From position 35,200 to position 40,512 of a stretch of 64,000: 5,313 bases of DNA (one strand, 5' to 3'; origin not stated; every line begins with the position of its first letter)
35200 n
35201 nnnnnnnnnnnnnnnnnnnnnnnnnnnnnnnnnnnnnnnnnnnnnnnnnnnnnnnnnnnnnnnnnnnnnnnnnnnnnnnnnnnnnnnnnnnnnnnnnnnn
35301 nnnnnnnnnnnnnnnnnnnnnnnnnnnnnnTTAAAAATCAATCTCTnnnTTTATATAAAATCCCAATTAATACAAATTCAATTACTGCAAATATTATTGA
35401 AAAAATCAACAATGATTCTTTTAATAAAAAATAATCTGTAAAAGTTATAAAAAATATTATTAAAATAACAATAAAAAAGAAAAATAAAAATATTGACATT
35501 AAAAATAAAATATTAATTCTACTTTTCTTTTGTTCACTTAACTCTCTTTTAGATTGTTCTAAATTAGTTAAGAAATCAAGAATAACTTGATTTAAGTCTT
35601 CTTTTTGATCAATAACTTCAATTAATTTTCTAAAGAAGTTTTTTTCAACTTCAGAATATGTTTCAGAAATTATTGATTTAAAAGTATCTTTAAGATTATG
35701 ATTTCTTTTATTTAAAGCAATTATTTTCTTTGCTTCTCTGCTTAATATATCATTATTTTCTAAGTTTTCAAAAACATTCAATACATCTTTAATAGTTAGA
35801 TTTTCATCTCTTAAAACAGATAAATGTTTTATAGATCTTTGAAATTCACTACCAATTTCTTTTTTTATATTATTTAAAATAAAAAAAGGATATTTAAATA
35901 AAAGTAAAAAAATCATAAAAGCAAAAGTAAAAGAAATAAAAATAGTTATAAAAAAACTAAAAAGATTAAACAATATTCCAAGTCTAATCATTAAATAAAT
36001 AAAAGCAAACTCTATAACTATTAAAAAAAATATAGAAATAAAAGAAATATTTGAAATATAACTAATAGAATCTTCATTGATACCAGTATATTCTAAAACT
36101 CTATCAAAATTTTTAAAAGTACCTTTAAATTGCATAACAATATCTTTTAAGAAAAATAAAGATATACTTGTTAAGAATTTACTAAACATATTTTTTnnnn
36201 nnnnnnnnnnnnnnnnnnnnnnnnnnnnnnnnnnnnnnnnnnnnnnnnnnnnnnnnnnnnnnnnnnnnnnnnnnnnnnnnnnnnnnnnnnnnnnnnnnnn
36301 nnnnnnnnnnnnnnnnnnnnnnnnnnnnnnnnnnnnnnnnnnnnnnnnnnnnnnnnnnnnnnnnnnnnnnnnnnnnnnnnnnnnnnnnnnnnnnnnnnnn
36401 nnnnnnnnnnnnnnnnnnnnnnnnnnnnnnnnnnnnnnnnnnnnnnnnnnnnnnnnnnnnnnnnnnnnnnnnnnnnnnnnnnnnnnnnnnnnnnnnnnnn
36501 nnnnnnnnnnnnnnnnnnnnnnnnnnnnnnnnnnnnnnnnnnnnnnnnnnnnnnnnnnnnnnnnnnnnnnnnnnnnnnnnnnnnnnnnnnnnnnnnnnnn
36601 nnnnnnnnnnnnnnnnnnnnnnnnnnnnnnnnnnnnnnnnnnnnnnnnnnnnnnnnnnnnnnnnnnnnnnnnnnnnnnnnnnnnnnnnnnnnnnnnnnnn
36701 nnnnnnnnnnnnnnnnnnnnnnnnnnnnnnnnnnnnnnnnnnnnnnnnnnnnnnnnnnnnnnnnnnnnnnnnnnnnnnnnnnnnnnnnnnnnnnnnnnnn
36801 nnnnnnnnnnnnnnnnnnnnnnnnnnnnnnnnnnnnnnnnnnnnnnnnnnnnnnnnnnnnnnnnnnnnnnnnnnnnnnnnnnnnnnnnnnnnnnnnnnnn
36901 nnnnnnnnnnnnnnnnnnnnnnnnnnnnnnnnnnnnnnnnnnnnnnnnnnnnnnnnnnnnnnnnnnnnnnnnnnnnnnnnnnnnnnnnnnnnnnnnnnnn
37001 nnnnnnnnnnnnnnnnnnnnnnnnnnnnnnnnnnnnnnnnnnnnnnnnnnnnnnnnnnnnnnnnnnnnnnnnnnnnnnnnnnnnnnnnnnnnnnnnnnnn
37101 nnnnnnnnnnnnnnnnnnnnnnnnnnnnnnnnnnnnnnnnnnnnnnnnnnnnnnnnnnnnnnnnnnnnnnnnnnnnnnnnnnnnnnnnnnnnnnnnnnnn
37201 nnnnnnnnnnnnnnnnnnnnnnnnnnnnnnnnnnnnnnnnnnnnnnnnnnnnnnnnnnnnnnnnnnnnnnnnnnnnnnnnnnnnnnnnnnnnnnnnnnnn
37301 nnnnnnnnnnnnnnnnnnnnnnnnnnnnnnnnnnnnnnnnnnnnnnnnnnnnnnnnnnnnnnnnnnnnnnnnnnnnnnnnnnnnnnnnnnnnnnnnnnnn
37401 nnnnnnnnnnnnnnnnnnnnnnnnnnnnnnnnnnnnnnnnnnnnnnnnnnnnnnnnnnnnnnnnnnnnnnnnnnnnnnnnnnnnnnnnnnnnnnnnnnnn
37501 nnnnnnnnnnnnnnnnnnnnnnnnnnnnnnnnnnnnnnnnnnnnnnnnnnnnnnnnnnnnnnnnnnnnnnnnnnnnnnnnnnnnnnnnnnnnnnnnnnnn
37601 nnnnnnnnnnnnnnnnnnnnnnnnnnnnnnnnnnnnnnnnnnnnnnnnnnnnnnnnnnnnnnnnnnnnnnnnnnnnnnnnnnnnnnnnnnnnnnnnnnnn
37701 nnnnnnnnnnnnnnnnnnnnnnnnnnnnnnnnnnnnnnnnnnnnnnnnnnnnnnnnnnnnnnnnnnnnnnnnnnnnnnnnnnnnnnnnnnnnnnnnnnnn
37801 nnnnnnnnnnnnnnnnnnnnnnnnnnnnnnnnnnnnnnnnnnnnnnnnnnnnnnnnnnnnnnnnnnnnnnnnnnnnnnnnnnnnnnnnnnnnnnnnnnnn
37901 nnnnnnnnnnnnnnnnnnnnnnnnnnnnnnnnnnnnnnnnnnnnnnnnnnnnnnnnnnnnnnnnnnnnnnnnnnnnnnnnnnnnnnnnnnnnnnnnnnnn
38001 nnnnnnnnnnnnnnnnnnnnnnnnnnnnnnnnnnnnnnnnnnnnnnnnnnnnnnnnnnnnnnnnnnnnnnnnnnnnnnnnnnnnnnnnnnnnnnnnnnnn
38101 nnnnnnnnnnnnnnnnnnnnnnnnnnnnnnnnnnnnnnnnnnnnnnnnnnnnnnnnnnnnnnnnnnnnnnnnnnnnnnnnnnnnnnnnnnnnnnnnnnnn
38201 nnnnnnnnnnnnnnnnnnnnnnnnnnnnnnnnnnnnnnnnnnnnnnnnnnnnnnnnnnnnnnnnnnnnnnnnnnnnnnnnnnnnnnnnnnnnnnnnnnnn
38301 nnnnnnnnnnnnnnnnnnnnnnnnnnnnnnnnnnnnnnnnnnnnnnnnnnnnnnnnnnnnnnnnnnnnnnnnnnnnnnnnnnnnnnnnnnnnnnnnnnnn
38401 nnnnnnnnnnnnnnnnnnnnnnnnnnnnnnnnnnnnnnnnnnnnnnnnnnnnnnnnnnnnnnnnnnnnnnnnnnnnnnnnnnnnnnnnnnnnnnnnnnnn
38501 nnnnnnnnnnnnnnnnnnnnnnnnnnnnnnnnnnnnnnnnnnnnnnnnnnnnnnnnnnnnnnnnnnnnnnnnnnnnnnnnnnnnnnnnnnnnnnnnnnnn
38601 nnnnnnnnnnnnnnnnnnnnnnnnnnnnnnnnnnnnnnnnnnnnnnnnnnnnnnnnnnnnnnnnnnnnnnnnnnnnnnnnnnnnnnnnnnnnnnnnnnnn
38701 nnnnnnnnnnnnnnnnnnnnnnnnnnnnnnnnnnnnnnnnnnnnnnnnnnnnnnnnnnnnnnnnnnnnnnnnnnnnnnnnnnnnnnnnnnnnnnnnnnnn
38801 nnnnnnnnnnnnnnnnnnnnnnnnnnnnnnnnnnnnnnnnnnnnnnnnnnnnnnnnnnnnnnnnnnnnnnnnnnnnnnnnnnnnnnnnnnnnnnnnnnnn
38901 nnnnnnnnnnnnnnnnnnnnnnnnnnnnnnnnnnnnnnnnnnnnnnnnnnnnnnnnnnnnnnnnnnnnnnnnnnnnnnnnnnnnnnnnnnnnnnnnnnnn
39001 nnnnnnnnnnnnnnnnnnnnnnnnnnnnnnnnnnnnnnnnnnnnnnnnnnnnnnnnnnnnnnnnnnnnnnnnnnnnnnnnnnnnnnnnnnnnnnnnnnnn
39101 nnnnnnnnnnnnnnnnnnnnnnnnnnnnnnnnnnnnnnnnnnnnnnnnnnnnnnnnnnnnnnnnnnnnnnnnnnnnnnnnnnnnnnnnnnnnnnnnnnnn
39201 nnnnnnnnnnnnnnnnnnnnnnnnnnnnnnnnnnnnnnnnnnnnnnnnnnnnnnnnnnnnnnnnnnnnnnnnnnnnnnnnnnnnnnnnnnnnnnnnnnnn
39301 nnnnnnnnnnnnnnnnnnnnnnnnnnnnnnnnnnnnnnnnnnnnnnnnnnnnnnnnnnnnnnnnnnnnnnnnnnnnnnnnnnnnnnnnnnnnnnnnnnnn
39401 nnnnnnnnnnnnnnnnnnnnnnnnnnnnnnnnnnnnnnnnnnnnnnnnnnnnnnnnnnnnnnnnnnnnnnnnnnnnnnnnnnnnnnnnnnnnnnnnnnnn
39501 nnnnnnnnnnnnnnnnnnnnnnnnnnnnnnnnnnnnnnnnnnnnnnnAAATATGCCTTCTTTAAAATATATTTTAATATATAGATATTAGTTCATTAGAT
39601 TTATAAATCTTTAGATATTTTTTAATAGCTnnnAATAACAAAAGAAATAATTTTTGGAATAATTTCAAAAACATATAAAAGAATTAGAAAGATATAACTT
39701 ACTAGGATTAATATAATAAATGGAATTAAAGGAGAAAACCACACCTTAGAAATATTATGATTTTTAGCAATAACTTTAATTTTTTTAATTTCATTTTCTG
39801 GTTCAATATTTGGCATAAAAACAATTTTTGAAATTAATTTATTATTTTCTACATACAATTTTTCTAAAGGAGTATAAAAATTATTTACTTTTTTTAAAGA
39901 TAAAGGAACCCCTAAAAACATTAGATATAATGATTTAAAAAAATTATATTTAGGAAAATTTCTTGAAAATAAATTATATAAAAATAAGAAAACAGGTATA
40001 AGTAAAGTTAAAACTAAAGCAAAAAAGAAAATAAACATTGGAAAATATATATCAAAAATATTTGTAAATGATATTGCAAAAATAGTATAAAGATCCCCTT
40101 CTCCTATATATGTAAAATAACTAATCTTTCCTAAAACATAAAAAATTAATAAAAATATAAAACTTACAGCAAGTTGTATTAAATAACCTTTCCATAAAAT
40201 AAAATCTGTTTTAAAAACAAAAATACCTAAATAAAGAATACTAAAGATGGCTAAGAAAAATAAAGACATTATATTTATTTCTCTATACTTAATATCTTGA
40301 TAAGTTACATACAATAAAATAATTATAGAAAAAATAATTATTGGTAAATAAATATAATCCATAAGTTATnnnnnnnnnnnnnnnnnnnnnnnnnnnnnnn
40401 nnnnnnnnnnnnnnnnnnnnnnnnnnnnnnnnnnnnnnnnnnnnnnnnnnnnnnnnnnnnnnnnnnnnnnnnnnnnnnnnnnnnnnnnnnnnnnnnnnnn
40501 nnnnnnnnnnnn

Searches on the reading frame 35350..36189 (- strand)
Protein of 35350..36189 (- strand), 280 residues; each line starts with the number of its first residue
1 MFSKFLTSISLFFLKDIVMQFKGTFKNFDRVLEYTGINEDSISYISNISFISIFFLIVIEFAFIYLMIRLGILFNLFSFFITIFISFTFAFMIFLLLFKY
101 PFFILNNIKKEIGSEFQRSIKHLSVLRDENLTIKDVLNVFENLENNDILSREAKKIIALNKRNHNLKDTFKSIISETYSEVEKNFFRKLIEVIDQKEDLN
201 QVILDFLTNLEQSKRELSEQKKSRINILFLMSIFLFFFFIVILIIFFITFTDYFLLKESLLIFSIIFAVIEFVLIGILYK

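Call 6: search_protein_families(library=pfam, proteins=[window:35350-36189:-], max_evalue=0.01)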
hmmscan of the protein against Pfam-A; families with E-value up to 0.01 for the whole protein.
window:35350-36189:- (280 aa): 1 family
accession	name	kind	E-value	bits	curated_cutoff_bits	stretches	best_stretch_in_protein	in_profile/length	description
PF00482.28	T2SSF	-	2.1e-09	37.8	25.2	1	120-246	2-124/125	Type II secretion system (T2SS), protein F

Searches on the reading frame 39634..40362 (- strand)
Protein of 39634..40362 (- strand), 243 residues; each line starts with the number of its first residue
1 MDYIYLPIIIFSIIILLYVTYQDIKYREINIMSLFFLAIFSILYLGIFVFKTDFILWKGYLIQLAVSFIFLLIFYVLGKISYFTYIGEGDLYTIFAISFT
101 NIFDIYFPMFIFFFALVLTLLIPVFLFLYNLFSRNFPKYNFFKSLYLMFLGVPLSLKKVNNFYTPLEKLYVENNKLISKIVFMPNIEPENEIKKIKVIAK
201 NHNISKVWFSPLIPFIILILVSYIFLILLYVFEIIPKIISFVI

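Call 6: search_protein_families(library=pfam, proteins=[window:39634-40362:-], max_evalue=0.01)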
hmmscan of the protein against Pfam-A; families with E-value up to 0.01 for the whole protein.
window:39634-40362:- (243 aa): 2 families
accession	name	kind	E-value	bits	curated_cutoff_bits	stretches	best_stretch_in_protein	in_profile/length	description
PF06847.16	Arc_PepC_II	-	5.8e-10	40.1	29.9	1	144-228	2-89/93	Archaeal Peptidase A24 C-terminus Type II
PF01478.23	Peptidase_A24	-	0.00022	22.1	26.5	1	11-123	2-103/104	Type IV leader peptidase family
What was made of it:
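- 39631..40362 (-): Archaeal prepilin peptidase (A24 family). Pfam Arc_PepC_II E=5.8e-10 and Peptidase_A24 E=2.2e-4 (call 6).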
